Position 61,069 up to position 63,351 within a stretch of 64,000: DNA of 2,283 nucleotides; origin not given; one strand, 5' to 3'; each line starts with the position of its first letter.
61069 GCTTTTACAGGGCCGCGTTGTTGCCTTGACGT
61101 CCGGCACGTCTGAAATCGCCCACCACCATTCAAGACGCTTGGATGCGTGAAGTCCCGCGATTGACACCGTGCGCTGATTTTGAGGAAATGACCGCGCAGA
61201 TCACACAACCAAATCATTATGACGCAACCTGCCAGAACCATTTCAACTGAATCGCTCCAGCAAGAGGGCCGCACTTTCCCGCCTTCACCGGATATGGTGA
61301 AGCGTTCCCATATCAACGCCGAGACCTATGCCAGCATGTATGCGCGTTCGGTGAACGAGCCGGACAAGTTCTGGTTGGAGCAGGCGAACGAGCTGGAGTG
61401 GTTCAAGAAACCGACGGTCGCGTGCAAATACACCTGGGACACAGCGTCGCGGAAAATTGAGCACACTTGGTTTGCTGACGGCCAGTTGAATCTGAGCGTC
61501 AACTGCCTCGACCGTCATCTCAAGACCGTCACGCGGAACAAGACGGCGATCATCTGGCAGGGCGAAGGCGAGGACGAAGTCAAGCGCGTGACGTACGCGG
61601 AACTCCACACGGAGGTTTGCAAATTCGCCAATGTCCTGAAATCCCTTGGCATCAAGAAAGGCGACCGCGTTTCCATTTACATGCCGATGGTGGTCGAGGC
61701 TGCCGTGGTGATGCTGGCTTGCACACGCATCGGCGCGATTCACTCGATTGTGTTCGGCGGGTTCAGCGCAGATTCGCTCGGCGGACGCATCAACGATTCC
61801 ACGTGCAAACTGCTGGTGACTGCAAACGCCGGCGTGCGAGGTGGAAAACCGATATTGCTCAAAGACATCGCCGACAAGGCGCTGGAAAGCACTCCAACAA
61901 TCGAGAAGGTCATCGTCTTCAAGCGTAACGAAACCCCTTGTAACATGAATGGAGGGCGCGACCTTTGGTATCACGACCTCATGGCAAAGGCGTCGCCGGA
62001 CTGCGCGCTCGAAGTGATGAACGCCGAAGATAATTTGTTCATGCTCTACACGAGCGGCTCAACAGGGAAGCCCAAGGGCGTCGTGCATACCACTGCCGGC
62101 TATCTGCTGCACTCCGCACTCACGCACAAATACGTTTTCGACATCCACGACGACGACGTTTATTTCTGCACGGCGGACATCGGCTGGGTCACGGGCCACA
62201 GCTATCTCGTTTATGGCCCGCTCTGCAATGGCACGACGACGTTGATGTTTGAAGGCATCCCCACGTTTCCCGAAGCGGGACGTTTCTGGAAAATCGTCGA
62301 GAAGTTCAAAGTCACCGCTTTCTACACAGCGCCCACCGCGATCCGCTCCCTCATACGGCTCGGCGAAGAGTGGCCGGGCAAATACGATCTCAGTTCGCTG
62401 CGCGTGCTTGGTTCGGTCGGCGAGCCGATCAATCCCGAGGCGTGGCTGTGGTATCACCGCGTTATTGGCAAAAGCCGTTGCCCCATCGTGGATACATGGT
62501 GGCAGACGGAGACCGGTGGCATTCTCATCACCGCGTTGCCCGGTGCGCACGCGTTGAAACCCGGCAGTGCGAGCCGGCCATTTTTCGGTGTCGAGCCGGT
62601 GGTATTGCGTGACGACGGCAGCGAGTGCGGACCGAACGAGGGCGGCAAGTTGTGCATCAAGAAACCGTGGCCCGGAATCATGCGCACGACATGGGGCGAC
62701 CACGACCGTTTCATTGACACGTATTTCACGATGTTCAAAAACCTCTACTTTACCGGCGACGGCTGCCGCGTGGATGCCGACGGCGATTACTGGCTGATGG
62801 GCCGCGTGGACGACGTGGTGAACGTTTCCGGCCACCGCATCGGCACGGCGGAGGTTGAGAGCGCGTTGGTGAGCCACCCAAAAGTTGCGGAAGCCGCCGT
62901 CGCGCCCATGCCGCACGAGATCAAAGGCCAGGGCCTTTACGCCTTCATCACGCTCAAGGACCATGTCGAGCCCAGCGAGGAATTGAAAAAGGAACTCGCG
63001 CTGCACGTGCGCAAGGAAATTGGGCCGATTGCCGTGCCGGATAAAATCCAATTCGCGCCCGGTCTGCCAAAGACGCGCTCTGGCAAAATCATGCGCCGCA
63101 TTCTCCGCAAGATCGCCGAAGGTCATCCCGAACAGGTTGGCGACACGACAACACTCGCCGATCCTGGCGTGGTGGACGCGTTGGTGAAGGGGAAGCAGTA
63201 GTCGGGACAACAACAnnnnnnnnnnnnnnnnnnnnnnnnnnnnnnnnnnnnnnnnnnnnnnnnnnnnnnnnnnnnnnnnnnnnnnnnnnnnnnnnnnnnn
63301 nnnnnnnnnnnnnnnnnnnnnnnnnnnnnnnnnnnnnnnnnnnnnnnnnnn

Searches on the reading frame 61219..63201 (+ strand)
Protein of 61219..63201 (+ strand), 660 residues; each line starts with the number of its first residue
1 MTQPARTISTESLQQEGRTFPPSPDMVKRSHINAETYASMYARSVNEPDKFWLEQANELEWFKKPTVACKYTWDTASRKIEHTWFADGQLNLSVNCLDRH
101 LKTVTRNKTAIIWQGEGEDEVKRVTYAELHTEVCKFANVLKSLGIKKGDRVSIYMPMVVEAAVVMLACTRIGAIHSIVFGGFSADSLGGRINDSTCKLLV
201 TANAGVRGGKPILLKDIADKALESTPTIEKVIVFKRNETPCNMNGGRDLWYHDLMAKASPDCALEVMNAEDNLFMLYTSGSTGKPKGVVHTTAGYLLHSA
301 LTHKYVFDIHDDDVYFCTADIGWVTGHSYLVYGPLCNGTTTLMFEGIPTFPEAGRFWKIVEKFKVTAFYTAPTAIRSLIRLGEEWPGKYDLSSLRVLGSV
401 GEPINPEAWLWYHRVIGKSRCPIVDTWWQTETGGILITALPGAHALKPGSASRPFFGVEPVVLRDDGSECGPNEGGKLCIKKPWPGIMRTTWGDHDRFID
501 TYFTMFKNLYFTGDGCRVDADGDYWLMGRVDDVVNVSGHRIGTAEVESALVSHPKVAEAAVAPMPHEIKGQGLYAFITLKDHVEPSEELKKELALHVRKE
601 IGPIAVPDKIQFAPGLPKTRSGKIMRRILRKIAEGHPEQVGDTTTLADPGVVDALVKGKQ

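Call 46: search_protein_families(library=pfam, proteins=[window:61219-63201:+], max_evalue=0.001)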
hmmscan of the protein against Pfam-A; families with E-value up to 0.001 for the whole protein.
window:61219-63201:+ (660 aa): 3 families
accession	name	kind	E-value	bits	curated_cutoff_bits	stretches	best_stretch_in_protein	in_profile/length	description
PF00501.34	AMP-binding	-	1.8e-87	294.1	29.9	1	105-489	8-381/384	AMP-binding enzyme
PF13193.12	AMP-binding_C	-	1.5e-26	93.5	24.5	1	545-623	1-76/76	AMP-binding enzyme C-terminal domain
PF16177.11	ACAS_N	-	2e-16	60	27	1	37-96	1-55/55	Acetyl-coenzyme A synthetase N-terminus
